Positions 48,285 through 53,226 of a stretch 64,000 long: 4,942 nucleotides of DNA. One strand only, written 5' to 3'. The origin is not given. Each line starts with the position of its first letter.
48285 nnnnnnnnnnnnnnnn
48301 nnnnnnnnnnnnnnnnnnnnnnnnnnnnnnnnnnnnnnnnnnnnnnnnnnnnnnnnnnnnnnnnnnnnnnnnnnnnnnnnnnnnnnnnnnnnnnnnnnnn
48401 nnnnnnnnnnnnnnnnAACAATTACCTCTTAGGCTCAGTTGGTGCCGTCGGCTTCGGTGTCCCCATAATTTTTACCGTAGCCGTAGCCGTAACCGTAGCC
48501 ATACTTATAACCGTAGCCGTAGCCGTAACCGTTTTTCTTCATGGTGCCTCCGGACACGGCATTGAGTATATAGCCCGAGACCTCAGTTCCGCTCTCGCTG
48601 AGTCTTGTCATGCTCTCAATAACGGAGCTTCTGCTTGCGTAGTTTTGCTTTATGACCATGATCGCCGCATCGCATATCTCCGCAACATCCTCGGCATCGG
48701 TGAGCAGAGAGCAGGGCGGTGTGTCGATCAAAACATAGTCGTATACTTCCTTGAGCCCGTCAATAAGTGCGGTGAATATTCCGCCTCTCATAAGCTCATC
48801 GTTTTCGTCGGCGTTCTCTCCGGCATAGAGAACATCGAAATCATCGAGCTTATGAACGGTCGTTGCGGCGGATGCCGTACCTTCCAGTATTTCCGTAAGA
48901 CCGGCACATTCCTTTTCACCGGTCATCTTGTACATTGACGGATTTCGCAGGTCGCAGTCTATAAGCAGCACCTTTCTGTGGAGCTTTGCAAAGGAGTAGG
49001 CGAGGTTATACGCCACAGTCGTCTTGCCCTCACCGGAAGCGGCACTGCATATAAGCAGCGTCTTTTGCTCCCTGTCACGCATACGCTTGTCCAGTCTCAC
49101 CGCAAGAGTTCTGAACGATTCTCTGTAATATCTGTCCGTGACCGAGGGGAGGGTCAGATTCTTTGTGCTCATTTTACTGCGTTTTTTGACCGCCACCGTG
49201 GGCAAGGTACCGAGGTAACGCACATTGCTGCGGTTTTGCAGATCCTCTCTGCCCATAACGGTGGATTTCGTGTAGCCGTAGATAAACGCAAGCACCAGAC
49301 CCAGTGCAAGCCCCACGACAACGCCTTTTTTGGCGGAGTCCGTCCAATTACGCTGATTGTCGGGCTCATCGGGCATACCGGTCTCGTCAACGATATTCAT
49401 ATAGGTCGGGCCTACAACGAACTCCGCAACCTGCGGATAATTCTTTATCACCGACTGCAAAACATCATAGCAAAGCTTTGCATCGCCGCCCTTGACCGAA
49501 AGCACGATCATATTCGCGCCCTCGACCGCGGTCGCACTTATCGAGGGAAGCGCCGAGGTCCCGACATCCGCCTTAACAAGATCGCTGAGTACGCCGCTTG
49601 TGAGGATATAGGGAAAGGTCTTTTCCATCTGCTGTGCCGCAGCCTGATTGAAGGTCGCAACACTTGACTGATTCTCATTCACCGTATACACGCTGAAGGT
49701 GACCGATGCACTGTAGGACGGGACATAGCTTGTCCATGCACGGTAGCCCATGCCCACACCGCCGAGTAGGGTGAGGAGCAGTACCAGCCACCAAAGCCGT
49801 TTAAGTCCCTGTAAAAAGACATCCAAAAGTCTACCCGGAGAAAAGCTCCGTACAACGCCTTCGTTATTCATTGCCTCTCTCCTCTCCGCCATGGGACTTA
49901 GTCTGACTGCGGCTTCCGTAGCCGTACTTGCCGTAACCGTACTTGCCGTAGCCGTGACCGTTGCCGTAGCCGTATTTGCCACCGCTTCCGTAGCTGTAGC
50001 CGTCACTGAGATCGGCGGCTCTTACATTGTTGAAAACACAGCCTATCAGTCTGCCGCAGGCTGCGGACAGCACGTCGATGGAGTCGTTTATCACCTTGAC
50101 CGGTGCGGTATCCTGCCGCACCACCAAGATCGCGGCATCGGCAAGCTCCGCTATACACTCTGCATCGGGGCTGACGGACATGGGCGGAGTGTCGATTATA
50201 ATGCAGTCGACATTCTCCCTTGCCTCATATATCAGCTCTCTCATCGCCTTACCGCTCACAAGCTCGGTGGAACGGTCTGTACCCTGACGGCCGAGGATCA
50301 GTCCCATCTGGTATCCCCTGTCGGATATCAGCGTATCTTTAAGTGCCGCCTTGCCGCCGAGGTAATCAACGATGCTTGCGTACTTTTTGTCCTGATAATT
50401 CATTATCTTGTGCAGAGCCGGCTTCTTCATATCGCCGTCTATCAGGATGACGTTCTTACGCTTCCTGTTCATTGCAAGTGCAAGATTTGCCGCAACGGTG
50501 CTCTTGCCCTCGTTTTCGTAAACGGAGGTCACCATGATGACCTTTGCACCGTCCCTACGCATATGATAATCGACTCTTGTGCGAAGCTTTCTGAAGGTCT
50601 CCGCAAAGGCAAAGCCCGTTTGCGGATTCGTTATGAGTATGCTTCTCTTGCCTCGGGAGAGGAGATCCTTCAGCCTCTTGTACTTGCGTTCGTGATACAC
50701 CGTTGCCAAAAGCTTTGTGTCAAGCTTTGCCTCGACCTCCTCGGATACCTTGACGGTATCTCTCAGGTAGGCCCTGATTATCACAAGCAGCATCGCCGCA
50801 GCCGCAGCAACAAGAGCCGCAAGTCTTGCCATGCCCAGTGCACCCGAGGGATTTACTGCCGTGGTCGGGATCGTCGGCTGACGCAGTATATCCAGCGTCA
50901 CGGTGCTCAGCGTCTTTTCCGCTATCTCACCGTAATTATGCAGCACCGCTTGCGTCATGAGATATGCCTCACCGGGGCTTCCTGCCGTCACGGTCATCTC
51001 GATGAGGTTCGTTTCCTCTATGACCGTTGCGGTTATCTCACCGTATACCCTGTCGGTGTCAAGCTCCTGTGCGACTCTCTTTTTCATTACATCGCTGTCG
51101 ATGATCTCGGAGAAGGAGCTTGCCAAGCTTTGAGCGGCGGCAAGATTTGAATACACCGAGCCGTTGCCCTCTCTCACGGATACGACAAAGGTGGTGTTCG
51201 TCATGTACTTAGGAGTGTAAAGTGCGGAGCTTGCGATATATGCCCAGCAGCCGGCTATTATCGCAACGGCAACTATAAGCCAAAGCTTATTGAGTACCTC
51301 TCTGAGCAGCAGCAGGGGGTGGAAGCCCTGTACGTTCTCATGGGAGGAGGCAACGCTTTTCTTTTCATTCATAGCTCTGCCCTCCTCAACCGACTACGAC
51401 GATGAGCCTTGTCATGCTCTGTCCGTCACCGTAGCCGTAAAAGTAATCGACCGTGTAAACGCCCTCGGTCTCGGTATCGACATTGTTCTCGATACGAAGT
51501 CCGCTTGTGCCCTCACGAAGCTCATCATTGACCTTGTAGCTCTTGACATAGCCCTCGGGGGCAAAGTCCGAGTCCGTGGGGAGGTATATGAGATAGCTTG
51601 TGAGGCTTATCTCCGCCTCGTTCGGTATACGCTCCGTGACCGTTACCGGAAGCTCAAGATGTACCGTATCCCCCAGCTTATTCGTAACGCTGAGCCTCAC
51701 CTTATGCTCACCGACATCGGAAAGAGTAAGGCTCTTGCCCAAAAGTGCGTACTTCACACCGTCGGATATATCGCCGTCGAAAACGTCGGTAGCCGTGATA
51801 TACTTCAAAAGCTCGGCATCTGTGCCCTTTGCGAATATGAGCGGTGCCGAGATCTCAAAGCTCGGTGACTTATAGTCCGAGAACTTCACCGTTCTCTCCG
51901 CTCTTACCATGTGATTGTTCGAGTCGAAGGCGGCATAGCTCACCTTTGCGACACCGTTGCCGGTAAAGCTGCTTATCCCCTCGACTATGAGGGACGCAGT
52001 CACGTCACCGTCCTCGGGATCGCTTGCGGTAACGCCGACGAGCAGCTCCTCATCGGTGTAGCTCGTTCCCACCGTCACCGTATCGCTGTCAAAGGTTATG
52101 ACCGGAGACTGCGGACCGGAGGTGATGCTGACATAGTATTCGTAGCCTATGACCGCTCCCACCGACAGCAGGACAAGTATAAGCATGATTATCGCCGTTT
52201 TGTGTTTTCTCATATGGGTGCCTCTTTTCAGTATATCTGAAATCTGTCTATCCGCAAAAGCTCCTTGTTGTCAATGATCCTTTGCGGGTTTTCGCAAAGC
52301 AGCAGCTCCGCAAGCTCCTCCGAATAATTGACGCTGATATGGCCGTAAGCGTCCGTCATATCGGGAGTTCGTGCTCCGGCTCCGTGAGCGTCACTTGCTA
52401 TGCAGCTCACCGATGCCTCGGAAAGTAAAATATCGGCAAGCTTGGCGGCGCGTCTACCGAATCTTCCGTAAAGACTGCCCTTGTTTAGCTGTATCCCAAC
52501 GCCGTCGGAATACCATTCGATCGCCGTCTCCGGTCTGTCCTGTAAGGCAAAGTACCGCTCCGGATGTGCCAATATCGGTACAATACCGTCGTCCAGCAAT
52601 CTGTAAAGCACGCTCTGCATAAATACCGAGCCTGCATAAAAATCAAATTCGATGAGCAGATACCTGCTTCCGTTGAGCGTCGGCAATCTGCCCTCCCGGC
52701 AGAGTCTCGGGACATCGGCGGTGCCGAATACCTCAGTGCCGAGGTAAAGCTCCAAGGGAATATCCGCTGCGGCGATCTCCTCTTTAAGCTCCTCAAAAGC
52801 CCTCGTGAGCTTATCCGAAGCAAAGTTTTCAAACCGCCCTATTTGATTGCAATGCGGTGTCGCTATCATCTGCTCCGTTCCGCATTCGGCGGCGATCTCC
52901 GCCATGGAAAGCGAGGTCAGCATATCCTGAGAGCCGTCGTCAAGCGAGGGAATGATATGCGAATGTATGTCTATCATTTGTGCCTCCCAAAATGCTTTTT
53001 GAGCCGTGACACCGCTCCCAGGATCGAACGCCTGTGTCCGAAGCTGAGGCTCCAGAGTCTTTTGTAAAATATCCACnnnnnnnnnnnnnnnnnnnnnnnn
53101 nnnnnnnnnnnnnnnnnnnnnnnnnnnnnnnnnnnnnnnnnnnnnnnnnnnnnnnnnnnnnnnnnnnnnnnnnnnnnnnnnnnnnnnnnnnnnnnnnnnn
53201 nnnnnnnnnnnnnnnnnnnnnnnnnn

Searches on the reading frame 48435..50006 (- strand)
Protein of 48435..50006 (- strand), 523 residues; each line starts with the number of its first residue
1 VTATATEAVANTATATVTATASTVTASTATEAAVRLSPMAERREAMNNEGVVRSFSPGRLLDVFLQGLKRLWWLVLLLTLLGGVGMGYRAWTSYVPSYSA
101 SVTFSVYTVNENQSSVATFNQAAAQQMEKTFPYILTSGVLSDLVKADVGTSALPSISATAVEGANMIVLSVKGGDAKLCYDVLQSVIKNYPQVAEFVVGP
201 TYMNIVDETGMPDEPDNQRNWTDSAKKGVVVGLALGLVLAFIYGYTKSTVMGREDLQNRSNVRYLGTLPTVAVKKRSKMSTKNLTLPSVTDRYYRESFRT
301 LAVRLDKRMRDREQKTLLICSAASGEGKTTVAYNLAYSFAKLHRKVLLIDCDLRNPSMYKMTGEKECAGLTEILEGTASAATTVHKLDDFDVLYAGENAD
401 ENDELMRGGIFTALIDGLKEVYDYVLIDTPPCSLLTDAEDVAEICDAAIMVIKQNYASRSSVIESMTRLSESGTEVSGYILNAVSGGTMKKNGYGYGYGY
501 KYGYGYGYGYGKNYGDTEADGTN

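Call 69: search_protein_families(library=pfam, proteins=[window:48435-50006:-], max_evalue=0.00001)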
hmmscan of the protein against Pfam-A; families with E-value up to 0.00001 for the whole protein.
window:48435-50006:- (523 aa): 4 families
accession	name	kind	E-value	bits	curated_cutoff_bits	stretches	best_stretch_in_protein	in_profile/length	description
PF13614.12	AAA_31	-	3.2e-13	50.4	27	1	317-457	4-152/177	AAA domain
PF10609.15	ParA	-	4.9e-11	43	27.1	1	314-482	3-173/246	NUBPL iron-transfer P-loop NTPase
PF01656.29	CbiA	-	1.6e-10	41.4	25.4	1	318-490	2-89/125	CobQ/CobB/MinD/ParA nucleotide binding domain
PF06564.18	CBP_BcsQ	-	1.5e-06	28.3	21.3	1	324-459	11-152/234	Cellulose biosynthesis protein BcsQ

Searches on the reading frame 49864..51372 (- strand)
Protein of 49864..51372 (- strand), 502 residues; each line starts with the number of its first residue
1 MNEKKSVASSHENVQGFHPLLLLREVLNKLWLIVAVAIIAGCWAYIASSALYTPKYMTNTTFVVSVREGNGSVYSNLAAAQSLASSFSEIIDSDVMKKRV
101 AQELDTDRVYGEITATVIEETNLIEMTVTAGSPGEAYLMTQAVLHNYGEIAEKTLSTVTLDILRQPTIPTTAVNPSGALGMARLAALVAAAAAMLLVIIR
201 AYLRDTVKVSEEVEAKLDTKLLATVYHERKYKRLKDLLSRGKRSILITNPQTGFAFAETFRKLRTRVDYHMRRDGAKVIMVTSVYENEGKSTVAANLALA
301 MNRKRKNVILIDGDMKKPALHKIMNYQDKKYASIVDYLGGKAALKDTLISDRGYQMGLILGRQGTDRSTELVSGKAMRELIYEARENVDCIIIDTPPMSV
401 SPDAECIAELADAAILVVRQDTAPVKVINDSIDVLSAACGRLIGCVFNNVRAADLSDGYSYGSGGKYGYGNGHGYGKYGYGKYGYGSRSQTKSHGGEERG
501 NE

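Call 69: search_protein_families(library=pfam, proteins=[window:49864-51372:-], max_evalue=0.00001)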
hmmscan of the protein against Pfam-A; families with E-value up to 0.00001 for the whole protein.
window:49864-51372:- (502 aa): 4 families
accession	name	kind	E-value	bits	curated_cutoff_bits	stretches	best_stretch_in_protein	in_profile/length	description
PF10609.15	ParA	-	2.1e-09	37.6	27.1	1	277-448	4-173/246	NUBPL iron-transfer P-loop NTPase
PF13614.12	AAA_31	-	2.6e-09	37.7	27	1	277-398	2-128/177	AAA domain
PF02706.20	Wzz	-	7.3e-09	36.3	25.5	1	22-104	8-91/91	Chain length determinant protein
PF01656.29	CbiA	-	2.2e-07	31.3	25.4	1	279-421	1-54/125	CobQ/CobB/MinD/ParA nucleotide binding domain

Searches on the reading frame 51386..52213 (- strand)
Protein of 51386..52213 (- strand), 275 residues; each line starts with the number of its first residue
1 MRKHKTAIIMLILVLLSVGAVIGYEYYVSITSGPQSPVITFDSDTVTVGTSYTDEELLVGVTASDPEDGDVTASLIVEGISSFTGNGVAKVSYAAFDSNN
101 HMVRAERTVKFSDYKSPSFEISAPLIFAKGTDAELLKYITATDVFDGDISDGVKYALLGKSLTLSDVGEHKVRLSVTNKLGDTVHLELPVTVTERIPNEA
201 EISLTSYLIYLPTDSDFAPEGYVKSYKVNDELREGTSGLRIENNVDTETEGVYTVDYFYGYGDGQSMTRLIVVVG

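Call 69: search_protein_families(library=pfam, proteins=[window:51386-52213:-], max_evalue=0.00001)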
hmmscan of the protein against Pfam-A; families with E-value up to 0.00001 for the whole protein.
window:51386-52213:- (275 aa): 1 family
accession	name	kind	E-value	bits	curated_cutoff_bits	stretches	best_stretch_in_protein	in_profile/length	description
PF16403.11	Bact_surface_Ig-like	-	2.4e-13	50.4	27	1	45-110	10-70/71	Bacterial surface protein, Ig-like domain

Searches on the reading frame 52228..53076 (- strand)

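Call 69: search_protein_families(library=pfam, proteins=[window:52228-53076:-], max_evalue=0.00001)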
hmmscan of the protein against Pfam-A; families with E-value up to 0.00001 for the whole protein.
window:52228-53076:- (282 aa): 1 family
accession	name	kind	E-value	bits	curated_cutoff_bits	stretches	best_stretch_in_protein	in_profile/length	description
PF19567.5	CpsB_CapC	-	1.9e-60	204.6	27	1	34-268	1-233/234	Capsular polysaccharide synthesis, CpsB/CapC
